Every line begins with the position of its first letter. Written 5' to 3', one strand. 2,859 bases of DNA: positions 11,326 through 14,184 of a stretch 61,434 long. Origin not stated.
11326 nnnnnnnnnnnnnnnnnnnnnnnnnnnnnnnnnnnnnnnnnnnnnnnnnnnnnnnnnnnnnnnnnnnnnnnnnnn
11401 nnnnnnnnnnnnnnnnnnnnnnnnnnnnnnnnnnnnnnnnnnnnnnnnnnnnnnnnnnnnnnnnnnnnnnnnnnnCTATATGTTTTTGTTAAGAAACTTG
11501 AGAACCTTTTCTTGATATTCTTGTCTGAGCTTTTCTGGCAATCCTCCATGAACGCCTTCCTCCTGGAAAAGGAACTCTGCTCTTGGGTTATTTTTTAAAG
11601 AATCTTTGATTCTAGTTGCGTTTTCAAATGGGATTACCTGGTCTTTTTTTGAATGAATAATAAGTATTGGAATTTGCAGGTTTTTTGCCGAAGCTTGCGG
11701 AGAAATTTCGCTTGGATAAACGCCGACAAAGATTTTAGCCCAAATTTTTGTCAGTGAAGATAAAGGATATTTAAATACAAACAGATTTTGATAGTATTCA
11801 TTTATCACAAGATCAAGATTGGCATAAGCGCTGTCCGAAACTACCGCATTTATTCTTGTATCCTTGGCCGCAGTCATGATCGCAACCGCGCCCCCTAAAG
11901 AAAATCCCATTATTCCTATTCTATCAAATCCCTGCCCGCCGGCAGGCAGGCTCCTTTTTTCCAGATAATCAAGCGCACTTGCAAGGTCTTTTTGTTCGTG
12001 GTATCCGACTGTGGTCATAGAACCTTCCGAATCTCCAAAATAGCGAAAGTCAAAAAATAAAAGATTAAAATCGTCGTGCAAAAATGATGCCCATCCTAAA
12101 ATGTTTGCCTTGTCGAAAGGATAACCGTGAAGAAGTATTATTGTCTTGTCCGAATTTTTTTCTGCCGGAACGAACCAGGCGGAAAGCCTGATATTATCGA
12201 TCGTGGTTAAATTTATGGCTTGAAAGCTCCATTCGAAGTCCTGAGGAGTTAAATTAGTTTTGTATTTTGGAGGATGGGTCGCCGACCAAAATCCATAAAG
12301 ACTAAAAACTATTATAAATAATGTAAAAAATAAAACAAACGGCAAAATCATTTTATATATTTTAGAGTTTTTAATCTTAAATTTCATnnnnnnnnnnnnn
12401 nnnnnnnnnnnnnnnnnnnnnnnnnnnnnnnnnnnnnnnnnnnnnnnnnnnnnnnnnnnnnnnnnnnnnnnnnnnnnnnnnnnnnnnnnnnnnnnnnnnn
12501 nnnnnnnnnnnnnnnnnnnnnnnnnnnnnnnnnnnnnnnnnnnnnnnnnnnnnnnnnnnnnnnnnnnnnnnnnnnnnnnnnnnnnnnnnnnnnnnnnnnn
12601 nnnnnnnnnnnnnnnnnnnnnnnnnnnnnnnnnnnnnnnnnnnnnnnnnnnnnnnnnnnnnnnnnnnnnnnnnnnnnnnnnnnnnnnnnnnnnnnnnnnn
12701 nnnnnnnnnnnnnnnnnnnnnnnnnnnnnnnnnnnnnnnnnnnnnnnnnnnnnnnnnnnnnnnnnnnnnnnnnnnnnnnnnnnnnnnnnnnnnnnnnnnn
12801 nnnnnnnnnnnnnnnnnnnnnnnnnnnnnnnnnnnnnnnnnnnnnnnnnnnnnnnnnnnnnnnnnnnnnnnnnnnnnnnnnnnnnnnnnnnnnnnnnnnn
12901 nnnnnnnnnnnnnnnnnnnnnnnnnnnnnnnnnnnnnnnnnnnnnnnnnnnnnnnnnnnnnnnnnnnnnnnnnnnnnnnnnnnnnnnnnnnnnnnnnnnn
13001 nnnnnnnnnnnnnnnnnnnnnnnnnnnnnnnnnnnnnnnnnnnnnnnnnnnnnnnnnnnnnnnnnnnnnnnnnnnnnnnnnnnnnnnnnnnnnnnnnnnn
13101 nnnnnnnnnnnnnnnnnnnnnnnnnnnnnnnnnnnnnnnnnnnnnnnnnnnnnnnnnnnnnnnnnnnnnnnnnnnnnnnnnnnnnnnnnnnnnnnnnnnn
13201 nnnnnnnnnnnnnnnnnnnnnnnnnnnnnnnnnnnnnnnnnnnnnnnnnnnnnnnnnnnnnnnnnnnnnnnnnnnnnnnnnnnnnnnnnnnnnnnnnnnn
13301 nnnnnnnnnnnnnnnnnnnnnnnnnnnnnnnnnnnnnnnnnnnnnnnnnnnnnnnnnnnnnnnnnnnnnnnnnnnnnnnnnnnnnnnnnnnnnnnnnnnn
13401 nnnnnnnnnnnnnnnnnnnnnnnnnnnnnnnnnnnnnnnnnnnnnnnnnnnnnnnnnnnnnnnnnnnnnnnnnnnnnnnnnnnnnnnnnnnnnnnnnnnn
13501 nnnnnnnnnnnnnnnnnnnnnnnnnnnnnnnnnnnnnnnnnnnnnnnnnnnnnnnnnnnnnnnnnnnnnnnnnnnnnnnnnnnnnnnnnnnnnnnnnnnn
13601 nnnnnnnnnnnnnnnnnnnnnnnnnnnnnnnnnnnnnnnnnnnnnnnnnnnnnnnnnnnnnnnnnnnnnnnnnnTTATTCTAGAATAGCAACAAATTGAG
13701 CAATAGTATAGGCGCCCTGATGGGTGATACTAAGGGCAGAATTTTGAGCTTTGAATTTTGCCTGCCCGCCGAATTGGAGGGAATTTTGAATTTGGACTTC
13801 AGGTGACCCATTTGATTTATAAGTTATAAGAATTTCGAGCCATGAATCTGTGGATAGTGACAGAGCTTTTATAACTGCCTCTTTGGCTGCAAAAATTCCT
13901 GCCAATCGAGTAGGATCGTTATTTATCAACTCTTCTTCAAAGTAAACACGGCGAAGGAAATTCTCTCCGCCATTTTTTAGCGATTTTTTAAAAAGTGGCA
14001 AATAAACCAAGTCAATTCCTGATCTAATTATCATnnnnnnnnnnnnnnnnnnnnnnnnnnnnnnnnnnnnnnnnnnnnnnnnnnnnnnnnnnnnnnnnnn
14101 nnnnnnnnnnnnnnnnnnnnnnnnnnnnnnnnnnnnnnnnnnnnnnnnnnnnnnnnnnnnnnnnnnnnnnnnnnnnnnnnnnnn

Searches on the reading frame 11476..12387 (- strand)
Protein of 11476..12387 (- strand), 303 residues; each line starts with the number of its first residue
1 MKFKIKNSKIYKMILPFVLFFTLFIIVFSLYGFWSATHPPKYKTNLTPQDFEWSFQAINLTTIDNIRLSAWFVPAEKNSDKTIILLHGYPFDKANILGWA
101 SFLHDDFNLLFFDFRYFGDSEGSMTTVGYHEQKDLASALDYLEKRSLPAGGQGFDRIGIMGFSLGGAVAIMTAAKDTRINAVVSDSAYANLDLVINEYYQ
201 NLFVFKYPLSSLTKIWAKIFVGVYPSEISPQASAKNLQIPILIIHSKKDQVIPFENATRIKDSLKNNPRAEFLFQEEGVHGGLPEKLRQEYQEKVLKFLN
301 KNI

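Call 85: search_protein_families(library=pfam, proteins=[window:11476-12387:-], max_evalue=0.001)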
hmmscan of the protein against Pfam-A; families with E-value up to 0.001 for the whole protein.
window:11476-12387:- (303 aa): 12 families
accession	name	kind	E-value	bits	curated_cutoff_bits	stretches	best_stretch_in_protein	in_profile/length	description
PF00561.26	Abhydrolase_1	-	1.5e-12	48.1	25.8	1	82-200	2-121/245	alpha/beta hydrolase fold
PF01738.24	DLH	-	2e-11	44.3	21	2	221-293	125-199/217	Dienelactone hydrolase family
PF00326.27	Peptidase_S9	-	4.4e-11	43.1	22.6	1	128-302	41-209/213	Prolyl oligopeptidase family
PF02129.25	Peptidase_S15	-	5.3e-10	39.9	23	1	90-191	27-132/262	X-Pro dipeptidyl-peptidase (S15 family)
PF12146.15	Hydrolase_4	-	2.8e-09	37.1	27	0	216-283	169-235/239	Serine aminopeptidase, S33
PF02230.22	Abhydrolase_2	-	7.9e-09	36.1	23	0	220-302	136-216/217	Phospholipase/Carboxylesterase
PF12697.13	Abhydrolase_6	-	2.2e-07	32.2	26.3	1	83-192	1-99/217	Alpha/beta hydrolase family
PF20434.5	BD-FAE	-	5.7e-07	29.7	26.8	1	102-263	43-214/215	BD-FAE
PF12695.13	Abhydrolase_5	-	2e-06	28.2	27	0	214-270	80-132/164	Alpha/beta hydrolase family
PF12740.14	PETase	-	1.7e-05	24.8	28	0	134-186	102-156/263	PET hydrolase-like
PF03959.19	FSH1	-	2.4e-05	24.6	21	1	130-273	80-193/211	Serine hydrolase (FSH1)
PF05448.18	AXE1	-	0.00025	20.4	21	0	155-188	176-209/321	Acetyl xylan esterase (AXE1)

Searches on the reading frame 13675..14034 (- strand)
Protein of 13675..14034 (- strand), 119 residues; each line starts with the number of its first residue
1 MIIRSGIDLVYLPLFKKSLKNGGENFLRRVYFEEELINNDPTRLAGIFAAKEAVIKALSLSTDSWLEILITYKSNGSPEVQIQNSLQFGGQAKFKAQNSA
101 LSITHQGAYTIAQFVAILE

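Call 85: search_protein_families(library=pfam, proteins=[window:13675-14034:-], max_evalue=0.001)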
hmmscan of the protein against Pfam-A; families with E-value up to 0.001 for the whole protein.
window:13675-14034:- (119 aa): 1 family
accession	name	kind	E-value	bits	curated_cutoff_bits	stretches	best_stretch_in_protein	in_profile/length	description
PF01648.25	ACPS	-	2.9e-10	40.6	25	1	6-96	3-101/111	4'-phosphopantetheinyl transferase superfamily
